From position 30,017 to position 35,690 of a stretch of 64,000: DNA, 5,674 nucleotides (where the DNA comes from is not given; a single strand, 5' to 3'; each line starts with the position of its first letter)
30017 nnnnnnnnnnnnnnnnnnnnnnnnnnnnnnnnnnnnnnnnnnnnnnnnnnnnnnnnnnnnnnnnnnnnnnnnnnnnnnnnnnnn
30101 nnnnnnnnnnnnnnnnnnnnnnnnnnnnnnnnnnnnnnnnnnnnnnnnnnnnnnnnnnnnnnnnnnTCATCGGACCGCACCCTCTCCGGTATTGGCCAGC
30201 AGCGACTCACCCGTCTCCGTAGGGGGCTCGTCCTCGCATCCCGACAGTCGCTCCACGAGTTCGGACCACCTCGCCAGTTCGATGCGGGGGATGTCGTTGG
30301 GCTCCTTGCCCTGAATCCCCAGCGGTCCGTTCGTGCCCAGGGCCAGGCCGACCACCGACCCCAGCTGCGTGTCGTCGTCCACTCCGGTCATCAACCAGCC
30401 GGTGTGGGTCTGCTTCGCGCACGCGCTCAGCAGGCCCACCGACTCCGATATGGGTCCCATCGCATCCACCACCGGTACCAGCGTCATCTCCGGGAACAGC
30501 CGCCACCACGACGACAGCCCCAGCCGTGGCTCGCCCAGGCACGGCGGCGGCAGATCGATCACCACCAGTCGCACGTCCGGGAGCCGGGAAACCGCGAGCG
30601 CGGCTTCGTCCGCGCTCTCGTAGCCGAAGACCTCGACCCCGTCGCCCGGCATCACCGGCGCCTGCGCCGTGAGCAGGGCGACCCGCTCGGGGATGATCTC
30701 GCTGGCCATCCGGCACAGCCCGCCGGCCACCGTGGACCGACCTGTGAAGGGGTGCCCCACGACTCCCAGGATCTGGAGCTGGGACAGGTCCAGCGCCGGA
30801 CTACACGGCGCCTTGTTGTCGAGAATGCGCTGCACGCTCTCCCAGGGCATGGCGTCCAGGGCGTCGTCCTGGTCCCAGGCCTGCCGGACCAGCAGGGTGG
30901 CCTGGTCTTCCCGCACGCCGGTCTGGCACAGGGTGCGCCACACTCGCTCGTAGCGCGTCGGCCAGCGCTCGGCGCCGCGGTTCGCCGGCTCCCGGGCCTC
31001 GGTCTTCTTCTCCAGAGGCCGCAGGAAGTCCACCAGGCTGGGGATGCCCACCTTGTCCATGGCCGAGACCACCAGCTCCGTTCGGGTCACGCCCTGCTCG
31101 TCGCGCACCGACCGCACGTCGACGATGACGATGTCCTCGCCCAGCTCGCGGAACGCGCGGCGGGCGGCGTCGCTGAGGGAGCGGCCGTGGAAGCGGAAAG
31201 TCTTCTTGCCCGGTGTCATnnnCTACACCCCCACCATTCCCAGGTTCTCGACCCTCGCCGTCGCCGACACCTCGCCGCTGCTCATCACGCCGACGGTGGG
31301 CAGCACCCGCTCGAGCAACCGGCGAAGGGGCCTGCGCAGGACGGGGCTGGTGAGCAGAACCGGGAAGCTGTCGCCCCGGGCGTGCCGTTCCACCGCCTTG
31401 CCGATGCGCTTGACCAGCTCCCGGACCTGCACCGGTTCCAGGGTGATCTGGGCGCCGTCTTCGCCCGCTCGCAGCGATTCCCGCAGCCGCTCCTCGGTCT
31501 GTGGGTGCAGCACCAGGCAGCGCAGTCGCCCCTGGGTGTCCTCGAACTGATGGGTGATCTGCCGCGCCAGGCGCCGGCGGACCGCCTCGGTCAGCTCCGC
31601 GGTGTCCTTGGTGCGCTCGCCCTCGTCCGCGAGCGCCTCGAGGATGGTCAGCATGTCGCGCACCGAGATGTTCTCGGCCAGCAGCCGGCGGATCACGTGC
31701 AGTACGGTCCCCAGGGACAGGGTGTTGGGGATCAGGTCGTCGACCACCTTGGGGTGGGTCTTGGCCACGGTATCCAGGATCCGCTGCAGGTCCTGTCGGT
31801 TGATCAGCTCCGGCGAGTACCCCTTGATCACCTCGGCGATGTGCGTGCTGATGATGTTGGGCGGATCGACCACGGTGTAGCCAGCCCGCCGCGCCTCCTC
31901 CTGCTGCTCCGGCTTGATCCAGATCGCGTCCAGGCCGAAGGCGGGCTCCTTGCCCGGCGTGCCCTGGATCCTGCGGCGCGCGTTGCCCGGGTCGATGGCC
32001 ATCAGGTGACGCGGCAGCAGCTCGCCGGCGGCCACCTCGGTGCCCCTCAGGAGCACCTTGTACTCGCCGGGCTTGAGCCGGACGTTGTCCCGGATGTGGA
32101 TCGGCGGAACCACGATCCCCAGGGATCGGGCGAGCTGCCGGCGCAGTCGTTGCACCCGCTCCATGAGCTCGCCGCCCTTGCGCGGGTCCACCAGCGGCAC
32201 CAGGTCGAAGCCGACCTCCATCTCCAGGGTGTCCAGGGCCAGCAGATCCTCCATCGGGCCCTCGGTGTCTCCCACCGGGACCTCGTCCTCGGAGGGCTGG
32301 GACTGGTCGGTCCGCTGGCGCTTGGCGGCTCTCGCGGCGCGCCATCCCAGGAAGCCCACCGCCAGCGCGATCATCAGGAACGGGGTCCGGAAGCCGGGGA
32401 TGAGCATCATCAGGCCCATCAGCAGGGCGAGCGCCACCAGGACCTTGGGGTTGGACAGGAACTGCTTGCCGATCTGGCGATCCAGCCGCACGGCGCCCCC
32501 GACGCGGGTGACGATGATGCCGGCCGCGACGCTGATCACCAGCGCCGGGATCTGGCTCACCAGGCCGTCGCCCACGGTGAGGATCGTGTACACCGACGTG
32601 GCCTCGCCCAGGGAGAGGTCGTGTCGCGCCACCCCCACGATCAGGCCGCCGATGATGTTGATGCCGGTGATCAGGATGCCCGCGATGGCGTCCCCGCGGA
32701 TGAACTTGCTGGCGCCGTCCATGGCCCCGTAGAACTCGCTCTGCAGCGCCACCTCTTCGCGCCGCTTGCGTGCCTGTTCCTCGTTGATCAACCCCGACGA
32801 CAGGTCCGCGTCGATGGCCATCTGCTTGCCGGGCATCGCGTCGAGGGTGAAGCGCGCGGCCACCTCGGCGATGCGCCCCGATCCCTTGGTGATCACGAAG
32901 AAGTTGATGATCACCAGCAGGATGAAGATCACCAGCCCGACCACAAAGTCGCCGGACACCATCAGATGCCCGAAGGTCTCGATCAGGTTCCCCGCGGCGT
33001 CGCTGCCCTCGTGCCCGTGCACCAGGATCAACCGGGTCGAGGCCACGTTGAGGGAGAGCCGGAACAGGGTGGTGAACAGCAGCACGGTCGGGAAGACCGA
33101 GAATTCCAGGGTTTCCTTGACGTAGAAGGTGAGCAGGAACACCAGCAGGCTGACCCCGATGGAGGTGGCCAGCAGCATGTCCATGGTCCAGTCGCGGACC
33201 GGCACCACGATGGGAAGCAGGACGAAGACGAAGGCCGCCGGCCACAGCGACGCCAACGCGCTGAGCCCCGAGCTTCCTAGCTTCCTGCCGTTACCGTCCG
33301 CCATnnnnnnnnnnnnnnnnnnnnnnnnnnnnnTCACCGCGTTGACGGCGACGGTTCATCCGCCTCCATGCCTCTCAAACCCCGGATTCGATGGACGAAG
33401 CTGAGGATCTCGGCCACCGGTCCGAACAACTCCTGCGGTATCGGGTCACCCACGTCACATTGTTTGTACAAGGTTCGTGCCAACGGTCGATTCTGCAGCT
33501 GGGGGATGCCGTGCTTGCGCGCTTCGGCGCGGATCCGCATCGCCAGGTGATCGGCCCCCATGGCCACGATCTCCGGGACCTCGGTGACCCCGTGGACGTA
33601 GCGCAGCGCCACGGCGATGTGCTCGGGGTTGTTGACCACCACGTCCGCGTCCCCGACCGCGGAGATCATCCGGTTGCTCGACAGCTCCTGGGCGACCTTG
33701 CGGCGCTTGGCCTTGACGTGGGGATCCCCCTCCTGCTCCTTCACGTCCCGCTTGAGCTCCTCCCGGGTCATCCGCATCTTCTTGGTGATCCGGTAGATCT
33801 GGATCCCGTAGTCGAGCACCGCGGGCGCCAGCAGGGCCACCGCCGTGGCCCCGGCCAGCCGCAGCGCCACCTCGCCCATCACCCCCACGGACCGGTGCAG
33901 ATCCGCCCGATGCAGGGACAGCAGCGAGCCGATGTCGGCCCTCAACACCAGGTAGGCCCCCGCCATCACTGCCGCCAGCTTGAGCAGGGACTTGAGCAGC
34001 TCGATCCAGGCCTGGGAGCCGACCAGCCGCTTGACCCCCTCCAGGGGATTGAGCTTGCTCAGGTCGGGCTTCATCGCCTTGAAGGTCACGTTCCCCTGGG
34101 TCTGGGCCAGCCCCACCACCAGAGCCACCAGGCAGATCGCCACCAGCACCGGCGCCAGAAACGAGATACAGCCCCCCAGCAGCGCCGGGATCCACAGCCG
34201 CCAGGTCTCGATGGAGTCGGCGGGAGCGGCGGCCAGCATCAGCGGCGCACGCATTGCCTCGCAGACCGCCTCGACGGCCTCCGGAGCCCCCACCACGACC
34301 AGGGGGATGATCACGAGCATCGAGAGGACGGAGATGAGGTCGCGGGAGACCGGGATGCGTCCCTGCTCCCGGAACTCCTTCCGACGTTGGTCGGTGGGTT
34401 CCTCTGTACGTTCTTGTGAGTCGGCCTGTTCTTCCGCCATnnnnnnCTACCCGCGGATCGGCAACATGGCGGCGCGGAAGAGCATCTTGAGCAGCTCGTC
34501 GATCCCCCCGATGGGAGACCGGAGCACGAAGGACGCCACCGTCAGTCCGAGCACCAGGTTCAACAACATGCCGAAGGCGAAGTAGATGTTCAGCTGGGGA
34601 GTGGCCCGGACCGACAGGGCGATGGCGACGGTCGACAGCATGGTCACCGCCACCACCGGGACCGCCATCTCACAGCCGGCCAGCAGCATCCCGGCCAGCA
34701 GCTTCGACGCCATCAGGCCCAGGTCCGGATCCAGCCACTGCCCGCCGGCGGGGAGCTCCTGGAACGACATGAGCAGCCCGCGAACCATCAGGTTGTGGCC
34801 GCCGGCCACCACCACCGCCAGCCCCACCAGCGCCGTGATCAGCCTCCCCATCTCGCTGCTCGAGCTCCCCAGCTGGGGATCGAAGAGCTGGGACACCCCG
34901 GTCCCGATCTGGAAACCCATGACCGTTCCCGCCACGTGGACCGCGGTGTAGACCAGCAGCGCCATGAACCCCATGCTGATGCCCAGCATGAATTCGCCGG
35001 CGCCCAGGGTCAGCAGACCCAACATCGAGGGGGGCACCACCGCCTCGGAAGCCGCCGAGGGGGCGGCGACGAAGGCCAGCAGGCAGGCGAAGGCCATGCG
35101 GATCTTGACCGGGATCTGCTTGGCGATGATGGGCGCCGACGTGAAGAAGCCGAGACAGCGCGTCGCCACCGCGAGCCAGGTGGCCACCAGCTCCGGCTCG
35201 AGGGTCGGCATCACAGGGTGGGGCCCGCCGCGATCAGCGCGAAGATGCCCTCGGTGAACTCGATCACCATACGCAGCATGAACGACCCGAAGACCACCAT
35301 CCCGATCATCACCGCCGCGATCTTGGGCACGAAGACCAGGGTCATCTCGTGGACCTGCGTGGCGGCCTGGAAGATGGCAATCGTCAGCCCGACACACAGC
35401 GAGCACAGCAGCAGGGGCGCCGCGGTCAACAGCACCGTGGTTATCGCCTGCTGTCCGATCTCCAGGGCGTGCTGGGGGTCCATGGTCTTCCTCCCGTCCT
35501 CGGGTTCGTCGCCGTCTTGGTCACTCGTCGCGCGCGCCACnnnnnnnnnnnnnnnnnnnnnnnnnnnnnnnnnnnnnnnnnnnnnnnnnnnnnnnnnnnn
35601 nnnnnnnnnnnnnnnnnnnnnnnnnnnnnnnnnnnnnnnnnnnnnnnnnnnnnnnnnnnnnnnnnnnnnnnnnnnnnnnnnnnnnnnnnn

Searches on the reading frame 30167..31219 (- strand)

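Call 17: search_protein_families(library=pfam, proteins=[window:30167-31219:-])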
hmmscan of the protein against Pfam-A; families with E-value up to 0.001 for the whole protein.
window:30167-31219:- (350 aa): 0 families

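Call 55: search_protein_families(library=pfam, proteins=[window:30167-31219:-])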
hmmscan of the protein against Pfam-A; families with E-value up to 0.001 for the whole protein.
window:30167-31219:- (350 aa): 0 families

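Call 58: search_protein_families(library=ncbifam, proteins=[window:30167-31219:-], max_evalue=0.01)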
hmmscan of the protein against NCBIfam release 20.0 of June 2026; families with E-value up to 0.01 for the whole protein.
window:30167-31219:- (350 aa): 1 family
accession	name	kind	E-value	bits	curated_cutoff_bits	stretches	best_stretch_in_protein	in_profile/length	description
TIGR03499.1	FlhF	equivalog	1.7e-07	31.5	174.15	1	6-70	2-56/286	flagellar biosynthesis GTPase FlhF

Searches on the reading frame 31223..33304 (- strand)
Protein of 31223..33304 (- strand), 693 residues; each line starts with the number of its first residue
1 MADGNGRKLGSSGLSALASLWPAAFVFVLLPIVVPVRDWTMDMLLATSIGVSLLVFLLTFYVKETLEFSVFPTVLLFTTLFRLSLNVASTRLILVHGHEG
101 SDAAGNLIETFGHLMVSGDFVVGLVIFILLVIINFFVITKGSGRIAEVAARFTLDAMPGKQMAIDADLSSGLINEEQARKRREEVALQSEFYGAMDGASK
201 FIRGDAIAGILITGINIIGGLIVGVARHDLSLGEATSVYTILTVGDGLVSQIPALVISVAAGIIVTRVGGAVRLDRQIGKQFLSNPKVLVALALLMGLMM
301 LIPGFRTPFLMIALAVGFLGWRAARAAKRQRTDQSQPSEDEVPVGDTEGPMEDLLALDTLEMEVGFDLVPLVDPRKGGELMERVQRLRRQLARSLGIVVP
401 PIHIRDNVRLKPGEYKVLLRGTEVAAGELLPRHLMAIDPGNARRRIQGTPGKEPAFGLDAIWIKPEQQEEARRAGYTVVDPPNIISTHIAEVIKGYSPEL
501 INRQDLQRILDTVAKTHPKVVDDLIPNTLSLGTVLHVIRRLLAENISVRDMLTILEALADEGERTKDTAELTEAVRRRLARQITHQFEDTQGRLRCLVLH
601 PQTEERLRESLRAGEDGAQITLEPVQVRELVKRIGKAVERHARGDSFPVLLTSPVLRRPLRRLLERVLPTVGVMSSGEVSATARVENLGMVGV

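Call 17: search_protein_families(library=pfam, proteins=[window:31223-33304:-])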
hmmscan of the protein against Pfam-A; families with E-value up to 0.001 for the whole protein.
window:31223-33304:- (693 aa): 1 family
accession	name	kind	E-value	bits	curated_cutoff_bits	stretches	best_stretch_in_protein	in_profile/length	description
PF00771.25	FHIPEP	-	3.2e-257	855.7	29.1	1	29-682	2-655/657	FHIPEP family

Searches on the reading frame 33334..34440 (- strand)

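Call 17: search_protein_families(library=pfam, proteins=[window:33334-34440:-])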
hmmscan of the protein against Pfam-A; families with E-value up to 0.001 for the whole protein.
window:33334-34440:- (368 aa): 1 family
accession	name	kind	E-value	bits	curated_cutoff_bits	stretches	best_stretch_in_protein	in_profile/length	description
PF01312.24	Bac_export_2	-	2.8e-107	359.3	24.4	1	9-349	1-335/335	FlhB HrpN YscU SpaS Family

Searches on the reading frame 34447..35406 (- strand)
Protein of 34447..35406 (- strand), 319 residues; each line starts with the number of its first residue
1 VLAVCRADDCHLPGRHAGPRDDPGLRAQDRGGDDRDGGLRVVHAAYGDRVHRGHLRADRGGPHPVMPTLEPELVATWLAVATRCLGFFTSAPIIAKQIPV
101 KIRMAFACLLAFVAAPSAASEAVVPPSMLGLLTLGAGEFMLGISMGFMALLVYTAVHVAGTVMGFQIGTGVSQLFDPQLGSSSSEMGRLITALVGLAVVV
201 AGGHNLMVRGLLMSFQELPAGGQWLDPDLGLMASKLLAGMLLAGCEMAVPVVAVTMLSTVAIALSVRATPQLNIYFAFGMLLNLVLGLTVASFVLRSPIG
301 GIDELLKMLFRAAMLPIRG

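Call 17: search_protein_families(library=pfam, proteins=[window:34447-35406:-])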
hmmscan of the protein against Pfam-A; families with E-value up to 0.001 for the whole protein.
window:34447-35406:- (319 aa): 1 family
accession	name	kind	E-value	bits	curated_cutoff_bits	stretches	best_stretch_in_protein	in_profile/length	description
PF01311.25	Bac_export_1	-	9.9e-41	140.3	27.8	1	75-300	2-221/230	Bacterial export proteins, family 1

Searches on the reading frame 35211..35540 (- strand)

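Call 17: search_protein_families(library=pfam, proteins=[window:35211-35540:-])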
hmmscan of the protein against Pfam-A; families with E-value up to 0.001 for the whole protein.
window:35211-35540:- (109 aa): 1 family
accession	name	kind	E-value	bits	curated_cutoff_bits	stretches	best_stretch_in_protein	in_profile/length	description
PF01313.24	Bac_export_3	-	3.8e-26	91.3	25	1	25-96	2-73/74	Bacterial export proteins, family 3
